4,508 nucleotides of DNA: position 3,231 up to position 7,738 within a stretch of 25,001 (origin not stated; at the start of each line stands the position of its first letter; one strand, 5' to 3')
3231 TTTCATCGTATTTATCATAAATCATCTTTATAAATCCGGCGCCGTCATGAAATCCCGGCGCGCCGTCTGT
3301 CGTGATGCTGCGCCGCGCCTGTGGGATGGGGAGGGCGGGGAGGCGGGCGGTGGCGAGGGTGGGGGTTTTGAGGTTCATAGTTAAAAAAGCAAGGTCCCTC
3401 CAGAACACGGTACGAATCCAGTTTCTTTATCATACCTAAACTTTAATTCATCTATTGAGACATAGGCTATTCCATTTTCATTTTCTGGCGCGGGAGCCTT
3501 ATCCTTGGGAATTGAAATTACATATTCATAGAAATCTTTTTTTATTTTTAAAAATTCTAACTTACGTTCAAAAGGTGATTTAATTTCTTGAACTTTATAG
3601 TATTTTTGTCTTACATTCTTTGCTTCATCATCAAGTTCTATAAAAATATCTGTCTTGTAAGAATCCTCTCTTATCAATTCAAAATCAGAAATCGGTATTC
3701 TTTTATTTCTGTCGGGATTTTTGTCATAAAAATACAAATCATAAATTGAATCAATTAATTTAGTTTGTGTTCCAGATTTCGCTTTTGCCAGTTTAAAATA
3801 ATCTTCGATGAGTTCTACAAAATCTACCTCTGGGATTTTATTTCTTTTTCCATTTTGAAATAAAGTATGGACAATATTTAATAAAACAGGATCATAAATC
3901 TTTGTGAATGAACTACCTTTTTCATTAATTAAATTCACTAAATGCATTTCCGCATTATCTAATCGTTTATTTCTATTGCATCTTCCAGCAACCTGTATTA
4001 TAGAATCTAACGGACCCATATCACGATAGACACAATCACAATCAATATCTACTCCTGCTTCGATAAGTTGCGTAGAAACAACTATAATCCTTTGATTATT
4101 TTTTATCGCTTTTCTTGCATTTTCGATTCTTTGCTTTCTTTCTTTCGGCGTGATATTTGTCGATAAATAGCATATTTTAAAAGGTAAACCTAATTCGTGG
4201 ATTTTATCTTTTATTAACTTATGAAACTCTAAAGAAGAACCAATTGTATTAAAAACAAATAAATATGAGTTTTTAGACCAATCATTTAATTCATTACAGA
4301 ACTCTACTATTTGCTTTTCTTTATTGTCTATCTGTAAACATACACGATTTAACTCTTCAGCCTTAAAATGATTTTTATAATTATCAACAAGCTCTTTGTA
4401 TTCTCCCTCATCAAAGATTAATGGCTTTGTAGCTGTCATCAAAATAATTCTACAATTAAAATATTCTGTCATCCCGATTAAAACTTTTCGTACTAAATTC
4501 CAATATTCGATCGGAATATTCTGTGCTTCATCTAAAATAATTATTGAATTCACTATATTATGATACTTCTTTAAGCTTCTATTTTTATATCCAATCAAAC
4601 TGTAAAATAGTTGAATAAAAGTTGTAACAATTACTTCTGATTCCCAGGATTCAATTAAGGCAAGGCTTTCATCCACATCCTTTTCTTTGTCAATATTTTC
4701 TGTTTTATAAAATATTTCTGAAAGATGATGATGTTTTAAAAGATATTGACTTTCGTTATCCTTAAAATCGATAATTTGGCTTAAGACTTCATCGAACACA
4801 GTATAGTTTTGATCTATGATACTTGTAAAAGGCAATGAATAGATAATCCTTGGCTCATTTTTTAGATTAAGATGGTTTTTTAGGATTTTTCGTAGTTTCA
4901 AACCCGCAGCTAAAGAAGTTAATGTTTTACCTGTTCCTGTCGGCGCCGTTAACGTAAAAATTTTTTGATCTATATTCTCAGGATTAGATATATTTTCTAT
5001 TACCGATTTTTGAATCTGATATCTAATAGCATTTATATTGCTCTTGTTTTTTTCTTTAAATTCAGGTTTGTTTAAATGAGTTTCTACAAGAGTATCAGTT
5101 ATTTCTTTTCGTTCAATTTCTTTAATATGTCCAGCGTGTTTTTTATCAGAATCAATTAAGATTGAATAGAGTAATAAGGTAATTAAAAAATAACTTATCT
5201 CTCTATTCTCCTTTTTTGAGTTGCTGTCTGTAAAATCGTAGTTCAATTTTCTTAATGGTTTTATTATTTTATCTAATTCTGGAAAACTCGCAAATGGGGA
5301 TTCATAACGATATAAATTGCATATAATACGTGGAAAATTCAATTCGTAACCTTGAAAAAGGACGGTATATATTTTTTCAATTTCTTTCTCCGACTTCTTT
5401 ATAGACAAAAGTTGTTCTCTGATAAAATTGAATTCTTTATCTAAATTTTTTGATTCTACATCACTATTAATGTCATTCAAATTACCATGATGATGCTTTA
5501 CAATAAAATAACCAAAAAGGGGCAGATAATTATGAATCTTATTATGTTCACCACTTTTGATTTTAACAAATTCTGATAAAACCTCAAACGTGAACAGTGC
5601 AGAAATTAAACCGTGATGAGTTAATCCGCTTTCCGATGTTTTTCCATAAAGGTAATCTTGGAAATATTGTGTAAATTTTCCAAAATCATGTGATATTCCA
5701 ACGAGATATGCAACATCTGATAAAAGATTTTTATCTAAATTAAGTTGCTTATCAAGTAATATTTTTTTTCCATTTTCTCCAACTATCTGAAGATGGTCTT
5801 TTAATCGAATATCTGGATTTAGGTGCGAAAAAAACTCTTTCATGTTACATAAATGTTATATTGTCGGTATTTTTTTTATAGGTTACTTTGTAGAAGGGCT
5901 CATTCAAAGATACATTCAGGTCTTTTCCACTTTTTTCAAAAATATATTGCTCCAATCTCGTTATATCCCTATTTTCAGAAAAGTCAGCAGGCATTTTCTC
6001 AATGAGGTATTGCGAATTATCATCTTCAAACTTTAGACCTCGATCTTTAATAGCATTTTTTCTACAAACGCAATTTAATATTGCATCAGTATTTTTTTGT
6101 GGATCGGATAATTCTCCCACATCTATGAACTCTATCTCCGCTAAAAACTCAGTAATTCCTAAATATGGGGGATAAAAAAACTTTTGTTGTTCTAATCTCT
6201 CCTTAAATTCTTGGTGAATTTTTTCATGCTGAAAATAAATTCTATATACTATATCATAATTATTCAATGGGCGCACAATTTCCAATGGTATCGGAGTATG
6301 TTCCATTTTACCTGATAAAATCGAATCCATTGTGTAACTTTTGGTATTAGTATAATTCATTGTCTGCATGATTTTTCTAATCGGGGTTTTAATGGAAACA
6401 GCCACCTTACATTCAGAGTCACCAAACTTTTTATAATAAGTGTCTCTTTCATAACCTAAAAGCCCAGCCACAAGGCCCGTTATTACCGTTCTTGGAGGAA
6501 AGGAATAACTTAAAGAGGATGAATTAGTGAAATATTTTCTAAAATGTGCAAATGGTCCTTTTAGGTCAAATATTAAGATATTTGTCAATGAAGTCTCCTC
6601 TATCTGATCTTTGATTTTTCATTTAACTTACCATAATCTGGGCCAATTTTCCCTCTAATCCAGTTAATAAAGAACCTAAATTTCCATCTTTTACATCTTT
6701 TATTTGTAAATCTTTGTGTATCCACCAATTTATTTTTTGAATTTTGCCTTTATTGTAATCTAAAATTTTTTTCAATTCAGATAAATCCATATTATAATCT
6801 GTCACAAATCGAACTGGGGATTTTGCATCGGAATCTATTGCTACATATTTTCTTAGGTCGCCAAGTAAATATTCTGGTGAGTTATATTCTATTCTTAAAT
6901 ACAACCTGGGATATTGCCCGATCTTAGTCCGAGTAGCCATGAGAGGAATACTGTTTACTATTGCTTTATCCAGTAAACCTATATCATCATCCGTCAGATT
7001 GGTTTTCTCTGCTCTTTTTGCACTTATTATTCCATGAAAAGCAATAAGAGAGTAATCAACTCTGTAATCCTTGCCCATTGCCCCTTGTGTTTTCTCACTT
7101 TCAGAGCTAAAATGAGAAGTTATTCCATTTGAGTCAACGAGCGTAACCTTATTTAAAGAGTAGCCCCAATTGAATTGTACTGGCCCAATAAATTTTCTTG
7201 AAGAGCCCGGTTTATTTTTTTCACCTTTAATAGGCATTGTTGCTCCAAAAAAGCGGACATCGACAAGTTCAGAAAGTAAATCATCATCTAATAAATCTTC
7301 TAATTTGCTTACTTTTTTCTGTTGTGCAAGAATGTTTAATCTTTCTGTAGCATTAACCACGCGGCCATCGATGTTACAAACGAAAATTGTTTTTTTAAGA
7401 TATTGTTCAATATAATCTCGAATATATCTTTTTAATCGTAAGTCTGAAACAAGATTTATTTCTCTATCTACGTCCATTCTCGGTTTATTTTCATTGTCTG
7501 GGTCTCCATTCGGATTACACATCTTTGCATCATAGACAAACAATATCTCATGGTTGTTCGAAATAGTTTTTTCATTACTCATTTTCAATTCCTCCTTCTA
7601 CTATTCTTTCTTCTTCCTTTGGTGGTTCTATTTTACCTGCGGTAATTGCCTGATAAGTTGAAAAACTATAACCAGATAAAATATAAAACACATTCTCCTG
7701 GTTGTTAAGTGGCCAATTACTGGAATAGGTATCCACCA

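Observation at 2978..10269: Inverted copies of a roughly 55-bp element and mirror-image G-rich/C-rich tracts bracket a 6.3-kb low-GC interference module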

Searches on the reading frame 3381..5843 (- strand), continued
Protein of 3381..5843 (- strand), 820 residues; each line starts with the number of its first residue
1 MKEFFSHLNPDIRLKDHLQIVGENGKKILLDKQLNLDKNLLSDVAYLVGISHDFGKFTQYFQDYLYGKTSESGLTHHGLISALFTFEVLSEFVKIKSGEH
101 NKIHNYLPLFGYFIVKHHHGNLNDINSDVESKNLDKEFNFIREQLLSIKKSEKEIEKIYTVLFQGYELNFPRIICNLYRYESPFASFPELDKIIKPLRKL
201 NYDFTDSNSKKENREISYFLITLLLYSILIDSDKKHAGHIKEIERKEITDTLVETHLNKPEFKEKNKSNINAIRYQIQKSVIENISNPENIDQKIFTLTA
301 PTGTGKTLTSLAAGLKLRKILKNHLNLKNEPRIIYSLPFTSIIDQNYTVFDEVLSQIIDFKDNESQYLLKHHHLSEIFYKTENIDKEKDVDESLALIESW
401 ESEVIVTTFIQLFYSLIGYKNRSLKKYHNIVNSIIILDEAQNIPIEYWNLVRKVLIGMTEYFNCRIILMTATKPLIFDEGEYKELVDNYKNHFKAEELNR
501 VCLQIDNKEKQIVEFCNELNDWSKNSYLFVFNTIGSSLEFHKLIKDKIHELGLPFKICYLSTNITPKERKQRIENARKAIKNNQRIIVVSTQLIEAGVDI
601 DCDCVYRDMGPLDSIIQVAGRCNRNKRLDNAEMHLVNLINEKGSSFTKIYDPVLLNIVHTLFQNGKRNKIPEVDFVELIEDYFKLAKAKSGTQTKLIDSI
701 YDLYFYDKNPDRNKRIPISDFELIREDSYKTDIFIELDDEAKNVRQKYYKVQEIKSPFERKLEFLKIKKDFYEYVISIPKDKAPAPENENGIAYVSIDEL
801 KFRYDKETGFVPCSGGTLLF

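Call 82: find_encoding_contigs(protein=P0123, flank=10000, max_places=3)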
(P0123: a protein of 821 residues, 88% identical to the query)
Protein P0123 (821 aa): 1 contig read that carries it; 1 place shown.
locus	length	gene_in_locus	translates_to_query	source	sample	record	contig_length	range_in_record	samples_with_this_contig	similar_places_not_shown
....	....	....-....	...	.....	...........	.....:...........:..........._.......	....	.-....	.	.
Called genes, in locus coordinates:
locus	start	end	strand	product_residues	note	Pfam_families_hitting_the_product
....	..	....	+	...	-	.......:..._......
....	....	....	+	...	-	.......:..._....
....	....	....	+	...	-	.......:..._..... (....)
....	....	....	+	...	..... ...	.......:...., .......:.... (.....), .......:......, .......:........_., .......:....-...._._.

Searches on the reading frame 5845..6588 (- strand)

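Call 9: search_protein_families(library=ncbifam, proteins=[window:5845-6588:-], max_evalue=0.01)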
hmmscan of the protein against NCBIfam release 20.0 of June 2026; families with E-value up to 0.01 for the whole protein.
window:5845-6588:- (247 aa): 2 families
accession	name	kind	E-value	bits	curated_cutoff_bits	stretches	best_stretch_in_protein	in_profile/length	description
TIGR02592.1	cas_Cas5h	exception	1.3e-32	113.5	97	1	4-246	2-240/241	type I-B CRISPR-associated protein Cas5b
TIGR02593.1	CRISPR_cas5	subfamily_domain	1.6e-10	40.6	17.8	1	4-46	1-43/43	CRISPR-associated protein Cas5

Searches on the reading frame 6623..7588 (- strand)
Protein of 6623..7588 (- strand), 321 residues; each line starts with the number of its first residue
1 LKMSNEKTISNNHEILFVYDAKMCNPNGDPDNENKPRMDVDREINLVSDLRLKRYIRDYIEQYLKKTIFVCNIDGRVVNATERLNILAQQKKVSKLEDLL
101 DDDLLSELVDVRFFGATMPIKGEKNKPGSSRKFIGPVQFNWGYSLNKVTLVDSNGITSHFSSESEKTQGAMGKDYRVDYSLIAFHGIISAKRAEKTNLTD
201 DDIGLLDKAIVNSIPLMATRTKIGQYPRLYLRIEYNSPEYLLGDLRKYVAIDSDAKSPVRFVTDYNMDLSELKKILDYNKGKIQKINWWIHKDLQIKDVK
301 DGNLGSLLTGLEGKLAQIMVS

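Call 9: search_protein_families(library=ncbifam, proteins=[window:6623-7588:-], max_evalue=0.01)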
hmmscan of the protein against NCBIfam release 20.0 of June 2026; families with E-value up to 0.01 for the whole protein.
window:6623-7588:- (321 aa): 3 families
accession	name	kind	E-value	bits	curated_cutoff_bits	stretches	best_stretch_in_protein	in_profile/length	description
TIGR02590.1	cas_Csh2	exception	2.7e-67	227.3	171.55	1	13-297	2-285/286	type I-B CRISPR-associated protein Cas7/Csh2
TIGR01595.1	cas_CT1132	subfamily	6.6e-49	166.9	125.8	1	10-286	2-257/268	CRISPR-associated protein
TIGR02589.1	cas_Csd2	exception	2.6e-33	115.6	182.25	1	14-212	3-209/284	type I-C CRISPR-associated protein Cas7/Csd2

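Call 62: find_related_loci(query=window:6623-7588:-, collection=viral_contigs, flank=8000)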
Query window:6623-7588:- (321 aa) in viral_contigs; peptide patterns used: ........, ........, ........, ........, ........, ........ (x = any residue, [..] = any of these).
4 stretches matched a pattern, but none encodes a relative of the query by tblastn (E <= 1e-3).
